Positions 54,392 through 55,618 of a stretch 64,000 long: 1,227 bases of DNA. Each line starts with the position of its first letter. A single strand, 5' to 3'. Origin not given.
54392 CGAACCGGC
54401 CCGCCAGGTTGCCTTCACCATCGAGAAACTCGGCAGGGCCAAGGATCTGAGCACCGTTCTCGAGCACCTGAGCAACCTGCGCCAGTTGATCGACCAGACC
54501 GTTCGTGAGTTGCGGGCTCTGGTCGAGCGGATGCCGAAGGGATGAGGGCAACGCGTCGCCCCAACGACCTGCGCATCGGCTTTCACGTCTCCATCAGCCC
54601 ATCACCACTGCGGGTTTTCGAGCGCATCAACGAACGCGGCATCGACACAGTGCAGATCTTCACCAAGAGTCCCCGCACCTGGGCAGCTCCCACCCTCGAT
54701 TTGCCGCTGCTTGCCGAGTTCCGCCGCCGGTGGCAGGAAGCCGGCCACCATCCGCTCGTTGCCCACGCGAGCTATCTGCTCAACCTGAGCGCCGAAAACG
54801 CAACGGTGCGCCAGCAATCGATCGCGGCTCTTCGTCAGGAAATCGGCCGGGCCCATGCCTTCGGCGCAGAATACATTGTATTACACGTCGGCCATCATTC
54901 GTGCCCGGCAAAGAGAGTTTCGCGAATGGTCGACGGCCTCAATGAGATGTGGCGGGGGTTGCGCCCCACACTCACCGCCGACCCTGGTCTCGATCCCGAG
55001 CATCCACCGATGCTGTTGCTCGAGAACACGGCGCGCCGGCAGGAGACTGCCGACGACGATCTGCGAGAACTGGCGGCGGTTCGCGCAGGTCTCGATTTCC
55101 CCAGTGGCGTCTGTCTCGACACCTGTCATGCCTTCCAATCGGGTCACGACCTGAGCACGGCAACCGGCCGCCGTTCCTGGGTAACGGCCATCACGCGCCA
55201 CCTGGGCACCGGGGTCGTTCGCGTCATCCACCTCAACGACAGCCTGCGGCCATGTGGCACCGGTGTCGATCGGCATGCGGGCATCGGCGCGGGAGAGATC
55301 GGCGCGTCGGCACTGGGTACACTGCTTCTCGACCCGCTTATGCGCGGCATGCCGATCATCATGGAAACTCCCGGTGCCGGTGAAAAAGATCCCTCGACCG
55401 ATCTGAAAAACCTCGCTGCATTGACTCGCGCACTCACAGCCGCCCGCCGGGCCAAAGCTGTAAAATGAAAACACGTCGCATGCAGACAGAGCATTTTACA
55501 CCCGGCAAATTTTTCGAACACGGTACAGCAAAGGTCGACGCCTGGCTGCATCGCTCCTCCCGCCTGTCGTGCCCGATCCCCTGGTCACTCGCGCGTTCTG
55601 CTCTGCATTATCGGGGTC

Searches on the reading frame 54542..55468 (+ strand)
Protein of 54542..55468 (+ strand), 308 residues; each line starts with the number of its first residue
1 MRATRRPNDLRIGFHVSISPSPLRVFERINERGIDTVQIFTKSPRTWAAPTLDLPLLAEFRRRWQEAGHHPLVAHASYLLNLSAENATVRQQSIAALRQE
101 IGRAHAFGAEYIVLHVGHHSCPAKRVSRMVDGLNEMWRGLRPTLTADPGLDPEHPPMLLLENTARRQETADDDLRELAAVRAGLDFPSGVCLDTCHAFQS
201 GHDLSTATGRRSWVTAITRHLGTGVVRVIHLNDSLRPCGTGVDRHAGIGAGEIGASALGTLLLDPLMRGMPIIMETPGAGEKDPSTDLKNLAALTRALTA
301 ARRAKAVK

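Call 45: search_protein_families(library=pfam, proteins=[window:54542-55468:+], max_evalue=0.001)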
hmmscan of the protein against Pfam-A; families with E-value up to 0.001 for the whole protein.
window:54542-55468:+ (308 aa): 1 family
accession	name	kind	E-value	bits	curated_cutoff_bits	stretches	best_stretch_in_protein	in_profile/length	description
PF01261.30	AP_endonuc_2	-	2.5e-32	113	31.1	1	26-286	1-237/249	Xylose isomerase-like TIM barrel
